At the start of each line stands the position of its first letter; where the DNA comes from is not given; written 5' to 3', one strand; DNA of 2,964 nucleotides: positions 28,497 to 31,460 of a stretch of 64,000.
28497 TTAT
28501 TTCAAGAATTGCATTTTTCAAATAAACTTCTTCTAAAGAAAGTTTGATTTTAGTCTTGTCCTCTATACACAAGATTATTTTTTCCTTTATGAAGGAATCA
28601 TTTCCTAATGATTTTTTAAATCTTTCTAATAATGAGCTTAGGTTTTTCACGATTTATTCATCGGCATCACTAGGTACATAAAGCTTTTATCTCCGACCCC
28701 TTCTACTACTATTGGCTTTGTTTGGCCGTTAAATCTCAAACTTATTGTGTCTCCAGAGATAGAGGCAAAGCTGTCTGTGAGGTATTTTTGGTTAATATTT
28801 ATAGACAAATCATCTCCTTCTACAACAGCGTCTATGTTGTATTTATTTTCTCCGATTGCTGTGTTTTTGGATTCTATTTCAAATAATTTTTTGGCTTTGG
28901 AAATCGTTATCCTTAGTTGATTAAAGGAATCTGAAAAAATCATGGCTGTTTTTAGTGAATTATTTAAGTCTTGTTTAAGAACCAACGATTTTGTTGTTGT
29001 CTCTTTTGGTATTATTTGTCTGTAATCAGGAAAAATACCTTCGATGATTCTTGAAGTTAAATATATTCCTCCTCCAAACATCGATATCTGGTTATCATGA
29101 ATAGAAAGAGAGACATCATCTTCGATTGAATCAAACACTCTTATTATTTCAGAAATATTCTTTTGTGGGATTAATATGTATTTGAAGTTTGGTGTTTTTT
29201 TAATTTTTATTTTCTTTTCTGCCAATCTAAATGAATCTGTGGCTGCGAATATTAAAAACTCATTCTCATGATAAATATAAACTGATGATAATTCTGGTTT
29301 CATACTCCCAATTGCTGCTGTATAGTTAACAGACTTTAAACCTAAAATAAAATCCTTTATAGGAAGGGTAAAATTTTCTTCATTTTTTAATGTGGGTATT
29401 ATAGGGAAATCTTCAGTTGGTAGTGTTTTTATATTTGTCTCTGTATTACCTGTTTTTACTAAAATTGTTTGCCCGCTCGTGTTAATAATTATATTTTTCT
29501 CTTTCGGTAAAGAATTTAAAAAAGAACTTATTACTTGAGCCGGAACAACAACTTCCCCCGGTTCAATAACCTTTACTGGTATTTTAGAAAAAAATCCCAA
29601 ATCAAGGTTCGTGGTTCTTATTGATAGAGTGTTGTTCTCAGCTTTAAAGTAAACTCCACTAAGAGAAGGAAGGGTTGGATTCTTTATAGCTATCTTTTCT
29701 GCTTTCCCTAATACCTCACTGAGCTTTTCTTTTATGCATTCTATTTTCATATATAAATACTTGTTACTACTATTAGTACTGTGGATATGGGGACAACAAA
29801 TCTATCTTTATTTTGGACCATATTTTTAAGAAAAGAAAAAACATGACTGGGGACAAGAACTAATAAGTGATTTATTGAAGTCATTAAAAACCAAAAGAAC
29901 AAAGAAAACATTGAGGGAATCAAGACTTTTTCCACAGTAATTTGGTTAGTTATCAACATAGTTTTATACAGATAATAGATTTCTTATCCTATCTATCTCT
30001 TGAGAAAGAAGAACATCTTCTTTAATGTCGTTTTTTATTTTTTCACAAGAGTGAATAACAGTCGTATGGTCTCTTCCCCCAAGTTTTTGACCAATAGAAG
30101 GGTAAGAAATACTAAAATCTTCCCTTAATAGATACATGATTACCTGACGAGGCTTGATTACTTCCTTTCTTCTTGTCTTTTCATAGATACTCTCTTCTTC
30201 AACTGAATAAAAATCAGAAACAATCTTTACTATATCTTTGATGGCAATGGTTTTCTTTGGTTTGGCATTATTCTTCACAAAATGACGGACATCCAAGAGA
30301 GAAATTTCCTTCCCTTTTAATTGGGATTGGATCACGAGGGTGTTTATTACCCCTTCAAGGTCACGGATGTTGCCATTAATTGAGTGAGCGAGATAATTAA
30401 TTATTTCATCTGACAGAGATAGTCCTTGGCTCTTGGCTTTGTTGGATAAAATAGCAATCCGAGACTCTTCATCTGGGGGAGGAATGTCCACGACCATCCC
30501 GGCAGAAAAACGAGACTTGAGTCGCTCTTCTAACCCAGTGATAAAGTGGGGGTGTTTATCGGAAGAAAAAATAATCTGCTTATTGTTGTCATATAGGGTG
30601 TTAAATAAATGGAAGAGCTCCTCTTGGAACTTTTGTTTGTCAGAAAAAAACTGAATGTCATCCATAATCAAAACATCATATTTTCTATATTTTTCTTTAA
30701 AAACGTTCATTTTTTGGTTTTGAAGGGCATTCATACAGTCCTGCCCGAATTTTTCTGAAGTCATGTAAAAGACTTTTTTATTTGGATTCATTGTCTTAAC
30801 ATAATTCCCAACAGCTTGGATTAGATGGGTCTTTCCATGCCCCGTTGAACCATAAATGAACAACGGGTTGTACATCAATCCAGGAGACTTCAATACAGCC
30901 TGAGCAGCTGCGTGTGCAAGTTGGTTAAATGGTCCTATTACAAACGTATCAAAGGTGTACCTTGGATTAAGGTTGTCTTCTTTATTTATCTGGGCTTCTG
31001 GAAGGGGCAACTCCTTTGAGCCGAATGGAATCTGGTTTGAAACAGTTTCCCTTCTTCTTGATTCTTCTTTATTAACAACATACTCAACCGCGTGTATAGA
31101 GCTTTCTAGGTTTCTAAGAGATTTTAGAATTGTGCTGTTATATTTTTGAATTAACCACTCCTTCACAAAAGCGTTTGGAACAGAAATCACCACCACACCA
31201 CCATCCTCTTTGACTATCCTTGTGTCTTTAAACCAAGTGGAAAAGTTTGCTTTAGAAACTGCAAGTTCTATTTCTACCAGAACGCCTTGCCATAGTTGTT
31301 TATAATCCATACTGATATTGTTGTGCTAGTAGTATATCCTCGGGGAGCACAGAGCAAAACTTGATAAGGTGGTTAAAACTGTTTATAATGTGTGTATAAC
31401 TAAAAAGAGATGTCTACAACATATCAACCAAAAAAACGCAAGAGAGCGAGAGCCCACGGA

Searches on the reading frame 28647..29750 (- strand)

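Call 80: search_protein_families(library=pfam, proteins=[window:28647-29750:-], max_evalue=0.001)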
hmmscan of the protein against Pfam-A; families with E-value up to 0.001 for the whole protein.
window:28647-29750:- (367 aa): 3 families
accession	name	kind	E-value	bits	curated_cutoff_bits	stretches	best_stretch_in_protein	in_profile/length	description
PF00712.24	DNA_pol3_beta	-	1.3e-28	100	24.4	2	1-119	1-120/120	DNA polymerase III beta subunit, N-terminal domain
PF02767.21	DNA_pol3_beta_2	-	5.8e-26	91.5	27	2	134-242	7-116/116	DNA polymerase III beta subunit, central domain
PF02768.20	DNA_pol3_beta_3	-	3.8e-22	78.8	27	1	244-364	1-120/121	DNA polymerase III beta subunit, C-terminal domain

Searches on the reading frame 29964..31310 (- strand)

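Call 80: search_protein_families(library=pfam, proteins=[window:29964-31310:-], max_evalue=0.001)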
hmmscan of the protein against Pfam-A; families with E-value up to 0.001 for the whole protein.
window:29964-31310:- (448 aa): 10 families
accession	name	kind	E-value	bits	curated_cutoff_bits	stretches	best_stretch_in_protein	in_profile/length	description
PF00308.24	Bac_DnaA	-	1e-67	227.8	23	1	114-275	1-162/162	Bacterial DnaA ATPAse domain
PF08299.17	Bac_DnaA_C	-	6.2e-26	90.7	31.5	1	357-425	1-69/69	Bacterial dnaA protein helix-turn-helix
PF11638.13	DnaA_N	-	6.1e-15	55.1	24.6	1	5-66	2-64/65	DnaA N-terminal domain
PF01695.23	IstB_IS21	-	3.6e-09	36.9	24.1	1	151-250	96-193/238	IstB-like ATP binding protein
PF00004.35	AAA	-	2.4e-06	28.5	21.2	1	151-247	2-105/131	ATPase family associated with various cellular activities (AAA)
PF22688.2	Hda_lid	-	2.7e-05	24.5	27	1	281-325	1-45/65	Hda, lid domain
PF13173.12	AAA_14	-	5e-05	23.7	27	1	149-267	4-114/129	AAA domain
PF25601.1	AAA_lid_14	-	0.00063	20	27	0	292-353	21-82/87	AAA+ ATPase lid domain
PF00910.28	RNA_helicase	-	0.00064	20.6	21.5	0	151-225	2-64/105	RNA helicase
PF13401.12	AAA_22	-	0.00071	20.3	27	0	150-244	8-114/130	AAA domain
